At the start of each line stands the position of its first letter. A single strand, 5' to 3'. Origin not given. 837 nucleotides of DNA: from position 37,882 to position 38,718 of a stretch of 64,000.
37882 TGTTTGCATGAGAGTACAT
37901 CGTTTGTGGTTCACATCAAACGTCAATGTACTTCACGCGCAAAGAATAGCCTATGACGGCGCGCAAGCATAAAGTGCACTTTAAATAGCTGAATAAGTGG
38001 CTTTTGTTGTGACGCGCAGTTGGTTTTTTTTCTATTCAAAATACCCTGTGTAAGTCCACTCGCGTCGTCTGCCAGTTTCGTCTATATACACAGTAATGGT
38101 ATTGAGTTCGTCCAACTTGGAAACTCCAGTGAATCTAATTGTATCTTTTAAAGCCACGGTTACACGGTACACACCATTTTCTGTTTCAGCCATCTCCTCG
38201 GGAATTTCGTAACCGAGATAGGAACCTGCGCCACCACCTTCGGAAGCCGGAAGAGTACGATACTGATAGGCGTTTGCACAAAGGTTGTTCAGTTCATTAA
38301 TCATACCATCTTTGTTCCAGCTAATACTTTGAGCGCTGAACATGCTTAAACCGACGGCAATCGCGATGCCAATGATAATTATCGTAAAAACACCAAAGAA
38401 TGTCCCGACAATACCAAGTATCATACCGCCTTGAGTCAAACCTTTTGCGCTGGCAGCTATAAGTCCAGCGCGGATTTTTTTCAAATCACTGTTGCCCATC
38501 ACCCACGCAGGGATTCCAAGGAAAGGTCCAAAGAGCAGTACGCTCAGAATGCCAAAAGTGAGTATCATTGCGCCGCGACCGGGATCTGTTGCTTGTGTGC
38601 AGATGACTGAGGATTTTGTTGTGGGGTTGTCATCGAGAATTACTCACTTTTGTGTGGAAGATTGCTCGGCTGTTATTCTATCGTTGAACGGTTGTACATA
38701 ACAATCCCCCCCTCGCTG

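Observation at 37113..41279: Same-strand cluster of six small envelope proteins (TM2, lipoprotein, secreted, RDD, DUF4190, OMP) with an AT-rich, probably acquired core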

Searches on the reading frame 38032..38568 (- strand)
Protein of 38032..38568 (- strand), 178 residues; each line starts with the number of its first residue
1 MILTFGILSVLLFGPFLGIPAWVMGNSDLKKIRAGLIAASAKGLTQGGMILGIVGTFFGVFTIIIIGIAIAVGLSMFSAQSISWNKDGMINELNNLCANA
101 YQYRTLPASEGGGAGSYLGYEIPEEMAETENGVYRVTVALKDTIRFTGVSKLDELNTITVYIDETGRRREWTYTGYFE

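Call 3: search_protein_families(library=pfam, proteins=[window:38032-38568:-], max_evalue=0.1)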
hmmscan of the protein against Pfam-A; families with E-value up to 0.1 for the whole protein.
window:38032-38568:- (178 aa): 0 families

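Call 6: find_encoding_contigs(protein=window:38032-38568:-, flank=10000, max_places=10)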
Protein window:38032-38568:- (178 aa): 4 contigs read that carry it; 2 places shown.
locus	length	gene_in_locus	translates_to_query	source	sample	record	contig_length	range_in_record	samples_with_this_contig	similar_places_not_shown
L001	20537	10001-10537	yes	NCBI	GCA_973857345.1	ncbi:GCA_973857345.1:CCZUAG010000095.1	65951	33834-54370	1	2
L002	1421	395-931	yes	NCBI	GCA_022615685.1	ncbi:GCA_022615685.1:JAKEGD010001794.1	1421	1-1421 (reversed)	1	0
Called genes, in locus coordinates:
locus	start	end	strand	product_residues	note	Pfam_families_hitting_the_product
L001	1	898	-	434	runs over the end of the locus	PF06123:CreD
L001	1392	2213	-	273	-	PF03167:UDG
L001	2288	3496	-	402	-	PF02441:Flavoprotein, PF04127:DFP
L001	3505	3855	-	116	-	PF01192:RNA_pol_Rpb6 (weak)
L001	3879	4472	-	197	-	PF00625:Guanylate_kin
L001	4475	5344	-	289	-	PF03755:YicC-like_N, PF08340:YicC-like_C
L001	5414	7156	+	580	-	PF05833:NFACT_N, PF18297:NFACT-R_2 (faint), PF05670:NFACT-R_1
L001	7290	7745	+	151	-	PF05154:TM2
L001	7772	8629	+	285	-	-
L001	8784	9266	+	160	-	-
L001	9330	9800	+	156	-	PF06271:RDD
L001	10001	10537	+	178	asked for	-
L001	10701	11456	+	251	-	PF13505:OMP_b-brl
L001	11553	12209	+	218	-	PF00697:PRAI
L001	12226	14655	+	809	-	PF01343:Peptidase_S49, PF25145:NfeD1b_N (weak), PF01972:SDH_protease (weak), PF01343:Peptidase_S49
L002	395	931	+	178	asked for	-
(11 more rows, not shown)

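Call 7: search_protein_families(library=ncbifam, proteins=[window:38032-38568:-], max_evalue=0.1)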
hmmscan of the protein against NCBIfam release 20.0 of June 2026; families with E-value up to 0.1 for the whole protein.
window:38032-38568:- (178 aa): 4 families
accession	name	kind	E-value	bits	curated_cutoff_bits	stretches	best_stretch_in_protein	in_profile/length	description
NF045965.1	RibF_rel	equivalog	0.028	13.9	200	1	87-161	167-233/279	FAD synthase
NF040945.1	CCC_membrane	equivalog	0.047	14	65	1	2-78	5-88/99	CCC motif membrane protein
NF005518.0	PRK07143.1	equivalog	0.062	12.7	232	1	86-160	162-228/281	hypothetical protein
TIGR02230.1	ATPase_gene1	hypoth_equivalog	0.075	13.3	46.7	0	25-103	21-95/100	putative F0F1-ATPase subunit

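Call 11: find_homologous_proteins(query=window:38032-38568:-, max_evalue=0.001)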
Query window:38032-38568:- (178 aa): 59 proteins with E <= 0.001 among 311 candidates.
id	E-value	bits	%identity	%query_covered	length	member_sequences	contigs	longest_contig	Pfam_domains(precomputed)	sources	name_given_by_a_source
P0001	5.1e-111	386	100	100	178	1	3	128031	-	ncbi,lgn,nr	ncbi:MAG: hypothetical protein L0287_35480 [Anaerolineae bacterium]|nr:hypothetical protein [Anaerol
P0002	7.5e-66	239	63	100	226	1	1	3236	PF13240.12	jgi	jgi:type II secretory pathway pseudopilin PulG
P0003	2.8e-65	237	62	100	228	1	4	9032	PF13240.12,PF13248.12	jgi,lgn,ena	-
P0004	9.2e-64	232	63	100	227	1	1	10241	PF13240.12,PF12773.14,PF13248.12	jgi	jgi:hypothetical protein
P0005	2.1e-63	231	59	90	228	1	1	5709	PF13240.12,PF12773.14,PF13248.12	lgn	-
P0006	1.9e-60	222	64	99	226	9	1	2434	PF13240.12,PF13248.12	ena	-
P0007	6.6e-59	217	57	100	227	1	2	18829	PF13240.12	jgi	jgi:hypothetical protein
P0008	2.7e-56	208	58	100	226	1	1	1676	PF13240.12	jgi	jgi:MFS family permease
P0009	1.2e-55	206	61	99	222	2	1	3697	PF13240.12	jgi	-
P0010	1.3e-50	190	59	94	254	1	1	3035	PF13240.12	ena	-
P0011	6.4e-45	171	50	99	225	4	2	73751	PF13240.12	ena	-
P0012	4.2e-44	168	50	99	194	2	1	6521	-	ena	-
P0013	7.6e-42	161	48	93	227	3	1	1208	-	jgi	-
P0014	1.9e-39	153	44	99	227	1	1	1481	-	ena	-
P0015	8.1e-38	148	43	93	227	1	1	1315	-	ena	-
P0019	5.4e-31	126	41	99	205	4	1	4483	PF13828.12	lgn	-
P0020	5.9e-30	122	40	99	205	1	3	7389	-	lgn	-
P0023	4.9e-22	97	48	61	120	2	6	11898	-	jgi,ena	jgi:hypothetical protein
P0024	5.9e-22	96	48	61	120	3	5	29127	-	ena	-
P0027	1.3e-17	82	66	33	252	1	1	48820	PF13240.12,PF13828.12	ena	-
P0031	6.8e-10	57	44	53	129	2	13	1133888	PF13828.12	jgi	jgi:hypothetical protein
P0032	7.4e-10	57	45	48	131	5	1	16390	PF13828.12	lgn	-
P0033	3.3e-9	55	52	36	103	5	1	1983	PF13828.12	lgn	-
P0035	2.8e-8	52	53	40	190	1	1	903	PF13828.12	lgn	-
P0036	3.9e-8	51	51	37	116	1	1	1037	PF13828.12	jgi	-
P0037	3.5e-7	48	60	31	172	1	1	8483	PF13828.12,PF14237.12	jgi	jgi:hypothetical protein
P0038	1.2e-6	46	48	36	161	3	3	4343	PF23548.2,PF13828.12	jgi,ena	jgi:hypothetical protein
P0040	2.6e-6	45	50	39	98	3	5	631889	PF13828.12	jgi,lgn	jgi:hypothetical protein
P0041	2.7e-6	45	51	37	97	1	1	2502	PF13828.12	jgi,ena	-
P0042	3.5e-6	45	45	40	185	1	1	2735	PF13828.12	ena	-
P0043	4.5e-6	45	44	48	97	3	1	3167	PF13828.12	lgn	-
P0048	1.4e-5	43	59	31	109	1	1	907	PF13828.12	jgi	jgi:hypothetical protein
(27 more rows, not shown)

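Call 28: find_encoding_contigs(protein=P0011, flank=8000, max_places=3)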
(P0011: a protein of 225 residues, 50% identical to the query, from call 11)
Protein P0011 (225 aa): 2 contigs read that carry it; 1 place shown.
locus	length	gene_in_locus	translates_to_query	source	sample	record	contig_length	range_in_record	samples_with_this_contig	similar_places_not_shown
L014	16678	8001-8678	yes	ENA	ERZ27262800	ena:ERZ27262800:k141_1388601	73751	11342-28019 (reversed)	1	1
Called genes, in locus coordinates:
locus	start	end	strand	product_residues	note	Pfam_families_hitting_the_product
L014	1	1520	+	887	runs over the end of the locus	PF08800:BT4734-like_N, PF08708:PriCT_1 (faint)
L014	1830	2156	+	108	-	-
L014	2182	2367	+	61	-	-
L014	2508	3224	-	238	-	-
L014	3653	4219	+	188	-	-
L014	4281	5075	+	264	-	-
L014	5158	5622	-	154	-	-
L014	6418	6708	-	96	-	-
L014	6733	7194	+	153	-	PF10825:DUF2752 (weak)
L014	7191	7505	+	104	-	-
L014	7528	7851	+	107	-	-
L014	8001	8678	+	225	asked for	PF13240:Zn_Ribbon_1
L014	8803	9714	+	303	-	-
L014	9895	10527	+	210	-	PF26345:ScoMcrA_N (weak), PF01844:HNH (weak)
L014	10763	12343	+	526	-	PF13589:HATPase_c_3 (weak)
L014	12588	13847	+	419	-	PF04607:RelA_SpoT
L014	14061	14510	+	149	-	-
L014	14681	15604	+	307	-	-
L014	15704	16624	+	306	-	PF05014:Nuc_deoxyrib_tr (weak)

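Call 29: find_encoding_contigs(protein=P0007, flank=8000, max_places=3)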
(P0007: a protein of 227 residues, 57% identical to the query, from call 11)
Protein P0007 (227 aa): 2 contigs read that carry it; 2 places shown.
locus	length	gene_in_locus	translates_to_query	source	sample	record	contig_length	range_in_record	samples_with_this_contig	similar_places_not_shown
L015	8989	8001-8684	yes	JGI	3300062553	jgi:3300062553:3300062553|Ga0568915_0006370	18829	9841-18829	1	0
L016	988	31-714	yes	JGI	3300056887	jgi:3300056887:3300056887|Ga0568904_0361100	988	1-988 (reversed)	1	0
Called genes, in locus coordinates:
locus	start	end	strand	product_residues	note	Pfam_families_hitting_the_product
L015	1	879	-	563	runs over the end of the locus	PF00496:SBP_bac_5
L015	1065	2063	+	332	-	PF00005:ABC_tran, PF13304:AAA_21, PF08352:oligo_HPY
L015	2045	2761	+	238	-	PF00005:ABC_tran, PF02463:SMC_N (weak), PF13304:AAA_21 (faint)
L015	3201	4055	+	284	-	PF00989:PAS, PF08448:PAS_4, PF13426:PAS_9, PF08447:PAS_3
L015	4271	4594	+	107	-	-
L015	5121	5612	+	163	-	-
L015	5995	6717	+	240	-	PF18962:Por_Secre_tail (weak)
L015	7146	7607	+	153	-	-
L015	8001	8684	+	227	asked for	PF13240:Zn_Ribbon_1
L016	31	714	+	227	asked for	PF13240:Zn_Ribbon_1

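Call 30: find_encoding_contigs(protein=P0004, flank=8000, max_places=3)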
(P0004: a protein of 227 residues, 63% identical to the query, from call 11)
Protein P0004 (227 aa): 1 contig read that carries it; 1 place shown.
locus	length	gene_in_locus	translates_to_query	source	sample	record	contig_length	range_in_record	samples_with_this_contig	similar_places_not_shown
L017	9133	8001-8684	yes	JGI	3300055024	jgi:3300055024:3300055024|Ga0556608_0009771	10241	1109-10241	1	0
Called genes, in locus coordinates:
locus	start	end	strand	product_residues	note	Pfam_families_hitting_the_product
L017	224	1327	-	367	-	PF01548:DEDD_Tnp_IS110, PF02371:Transposase_20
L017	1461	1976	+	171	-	PF26900:Phage_lambda_Ea47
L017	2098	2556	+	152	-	-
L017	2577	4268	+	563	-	-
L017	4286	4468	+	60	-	-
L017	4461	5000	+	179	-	-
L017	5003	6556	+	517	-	PF00004:AAA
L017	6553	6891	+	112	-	-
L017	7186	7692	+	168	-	-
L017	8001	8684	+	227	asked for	PF12773:DZR (faint), PF13240:Zn_Ribbon_1, PF13248:Zn_ribbon_3 (weak)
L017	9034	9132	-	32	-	?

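Call 48: predict_structure(alignment_id=A2)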
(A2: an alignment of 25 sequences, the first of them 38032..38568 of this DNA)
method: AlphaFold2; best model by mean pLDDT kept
length: 178 residues; sequences in the alignment: 25
mean_pLDDT: 84.9   pTM: 0.61
mean pLDDT of the five models: 84.9, 83.7, 79.4, 77.2, 76.7
residues with pLDDT >= 90: 91; 70-90: 72; 50-70: 13; < 50: 2
segments of 3 or more residues with pLDDT < 50: none
pLDDT, mean of each block of 10 residues (from residue 1): 59 69 76 78 74 72 80 79 93 96 95 94 95 95 96 95 94 91
secondary structure, 60 per line:
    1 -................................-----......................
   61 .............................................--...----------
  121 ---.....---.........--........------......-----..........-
elements in order: H2-33 H39-105 H124-127 E132-140 E143-150 E157-162 E168-174

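Call 56: search_protein_families(library=pfam, proteins=[P0002, P0019, P0023, window:38032-38568:-], max_evalue=1)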
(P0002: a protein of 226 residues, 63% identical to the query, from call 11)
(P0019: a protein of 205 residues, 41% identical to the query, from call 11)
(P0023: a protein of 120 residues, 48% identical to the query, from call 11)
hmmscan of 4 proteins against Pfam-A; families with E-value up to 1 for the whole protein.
P0002 (226 aa): 17 families
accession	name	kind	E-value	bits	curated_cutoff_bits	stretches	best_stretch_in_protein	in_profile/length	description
PF13240.11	Zn_Ribbon_1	-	5.1e-08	32.9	25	1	2-24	1-23/23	zinc-ribbon domain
PF12773.13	DZR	-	5e-05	23.8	27.3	1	3-25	1-23/45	Double zinc ribbon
PF24463.1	DUF7577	-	0.00016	21.7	28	1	2-24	4-26/27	Domain of unknown function (DUF7577)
PF13248.11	Zn_ribbon_3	-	0.0003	20.6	27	1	2-24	4-26/26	zinc-ribbon domain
PF14803.11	Zn_ribbon_Nudix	-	0.0054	17.1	25.6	1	15-26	1-12/34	Nudix N-terminal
PF09297.16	Zn_ribbon_NUD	-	0.018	15.2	24.8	0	13-23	2-12/32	NADH pyrophosphatase zinc ribbon domain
PF24460.1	DUF7575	-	0.025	14.4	28.5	1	3-24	6-27/28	Domain of unknown function (DUF7575)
PF07666.16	MpPF26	-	0.029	14.9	37.2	1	95-114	52-71/75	M penetrans paralogue family 26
PF18912.6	DZR_2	-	0.029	14.6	27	1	3-26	24-48/56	Double zinc ribbon domain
PF12172.15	zf-ChsH2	-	0.097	12.9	23.2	1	2-21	13-32/37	ChsH2, rubredoxin-like zinc ribbon domain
PF05810.19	NinF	-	0.12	12.7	27.5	0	2-9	1-8/25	NinF protein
PF12476.13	DUF3696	-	0.21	12.3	22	1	198-220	18-38/52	Protein of unknown function (DUF3696)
PF02313.22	Fumarate_red_D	-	0.26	12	25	1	100-129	18-47/114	Fumarate reductase subunit D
PF19474.4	DUF6011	-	0.41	10.7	26.6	1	11-26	5-20/37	Family of unknown function (DUF6011)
PF22586.1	ANCHR-like_BBOX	-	0.48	11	27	1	2-21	1-17/39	ANCHR-like B-box zinc-binding domain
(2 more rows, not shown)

P0019 (205 aa): 3 families
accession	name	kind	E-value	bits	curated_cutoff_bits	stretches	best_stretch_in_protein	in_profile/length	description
PF13828.11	DUF4190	-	8e-06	26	35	1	20-78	6-61/62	Domain of unknown function (DUF4190)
PF04791.21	LMBR1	-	0.044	13.1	31.9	1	20-121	130-216/510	LMBR1-like membrane protein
PF14927.11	Neurensin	-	0.32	11.1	27.7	0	16-85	48-114/132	Neurensin/Transmembrane protein 74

P0023 (120 aa): 2 families
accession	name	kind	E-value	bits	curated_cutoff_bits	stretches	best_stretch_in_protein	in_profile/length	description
PF13648.12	Lipocalin_4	-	0.022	16.1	22.4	1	68-99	41-73/89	Lipocalin-like domain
PF06097.16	DUF945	-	0.032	13.8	26.8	1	8-49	5-46/460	Bacterial protein of unknown function (DUF945)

window:38032-38568:- (178 aa): 2 families
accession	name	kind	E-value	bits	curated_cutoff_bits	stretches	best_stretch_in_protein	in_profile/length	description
PF03735.19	ENT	-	0.22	12.1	28.5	1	74-95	16-39/71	ENT domain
PF21898.1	Sarcolamban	-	0.36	11.1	27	1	4-13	10-19/28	Sarcolamban protein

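Call 61: search_protein_families(library=phrogs, proteins=[window:38032-38568:-, P0002], max_evalue=0.01)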
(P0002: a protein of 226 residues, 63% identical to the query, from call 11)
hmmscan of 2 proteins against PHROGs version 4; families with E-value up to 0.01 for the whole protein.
window:38032-38568:- (178 aa): 0 families

P0002 (226 aa): 2 families
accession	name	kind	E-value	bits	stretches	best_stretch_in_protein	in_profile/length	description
phrog_2546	-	unknown function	1.1e-05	26.7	1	1-31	1-31/180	-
phrog_16989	-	moron, auxiliary metabolic gene and host takeover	0.0026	18.8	0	2-22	8-28/122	membrane protein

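Call 78: find_encoding_contigs(protein=P0024, flank=5000, max_places=5)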
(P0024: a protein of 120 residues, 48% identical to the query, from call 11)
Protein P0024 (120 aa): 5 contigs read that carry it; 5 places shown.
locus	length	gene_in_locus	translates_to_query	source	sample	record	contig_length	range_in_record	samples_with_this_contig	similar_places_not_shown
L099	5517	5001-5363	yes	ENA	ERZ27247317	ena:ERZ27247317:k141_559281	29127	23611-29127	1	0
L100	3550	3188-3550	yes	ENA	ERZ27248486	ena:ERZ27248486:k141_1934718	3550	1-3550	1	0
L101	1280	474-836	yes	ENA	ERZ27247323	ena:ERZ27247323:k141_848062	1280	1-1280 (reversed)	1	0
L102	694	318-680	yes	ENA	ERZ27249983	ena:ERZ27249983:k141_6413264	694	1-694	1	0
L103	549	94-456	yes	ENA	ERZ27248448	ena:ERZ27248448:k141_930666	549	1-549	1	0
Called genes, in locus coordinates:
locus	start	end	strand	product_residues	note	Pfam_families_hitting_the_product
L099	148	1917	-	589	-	PF00515:TPR_1 (faint), PF07719:TPR_2 (faint), PF13414:TPR_11 (faint), PF13431:TPR_17 (faint), PF13432:TPR_16 (faint)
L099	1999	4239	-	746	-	PF01590:GAF (weak), PF13185:GAF_2, PF00989:PAS, PF08448:PAS_4, PF13426:PAS_9, PF00512:HisKA, PF02518:HATPase_c, PF00072:Response_reg, +2 more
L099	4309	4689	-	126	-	PF00072:Response_reg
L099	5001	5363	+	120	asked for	-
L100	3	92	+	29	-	?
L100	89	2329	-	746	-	PF01590:GAF (weak), PF13492:GAF_3 (weak), PF00989:PAS, PF08448:PAS_4 (weak), PF13426:PAS_9, PF00512:HisKA, PF02518:HATPase_c, PF00072:Response_reg, +2 more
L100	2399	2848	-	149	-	PF00072:Response_reg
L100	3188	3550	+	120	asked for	?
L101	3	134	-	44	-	?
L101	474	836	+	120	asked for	-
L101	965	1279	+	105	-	?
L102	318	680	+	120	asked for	-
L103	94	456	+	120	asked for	-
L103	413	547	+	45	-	?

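Call 79: find_encoding_contigs(protein=P0020, flank=5000, max_places=4)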
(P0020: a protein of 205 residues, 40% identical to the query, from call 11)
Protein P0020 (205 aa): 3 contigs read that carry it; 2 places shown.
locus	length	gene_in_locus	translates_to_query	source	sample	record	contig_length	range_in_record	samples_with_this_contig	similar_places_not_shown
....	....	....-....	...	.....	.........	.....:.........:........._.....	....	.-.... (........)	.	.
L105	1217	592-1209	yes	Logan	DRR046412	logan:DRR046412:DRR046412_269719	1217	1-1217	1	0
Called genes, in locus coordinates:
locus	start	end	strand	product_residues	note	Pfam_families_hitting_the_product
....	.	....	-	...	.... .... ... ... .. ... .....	?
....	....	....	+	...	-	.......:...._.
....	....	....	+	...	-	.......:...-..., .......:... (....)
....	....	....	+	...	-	-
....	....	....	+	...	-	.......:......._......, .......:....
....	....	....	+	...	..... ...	-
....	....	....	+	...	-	-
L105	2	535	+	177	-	?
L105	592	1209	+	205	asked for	-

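Call 82: search_protein_families(library=padloc, proteins=[P0002, window:38032-38568:-], max_evalue=0.01)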
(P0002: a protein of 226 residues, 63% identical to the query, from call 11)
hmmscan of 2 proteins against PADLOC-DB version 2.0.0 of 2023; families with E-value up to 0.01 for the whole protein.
P0002 (226 aa): 0 families

window:38032-38568:- (178 aa): 0 families
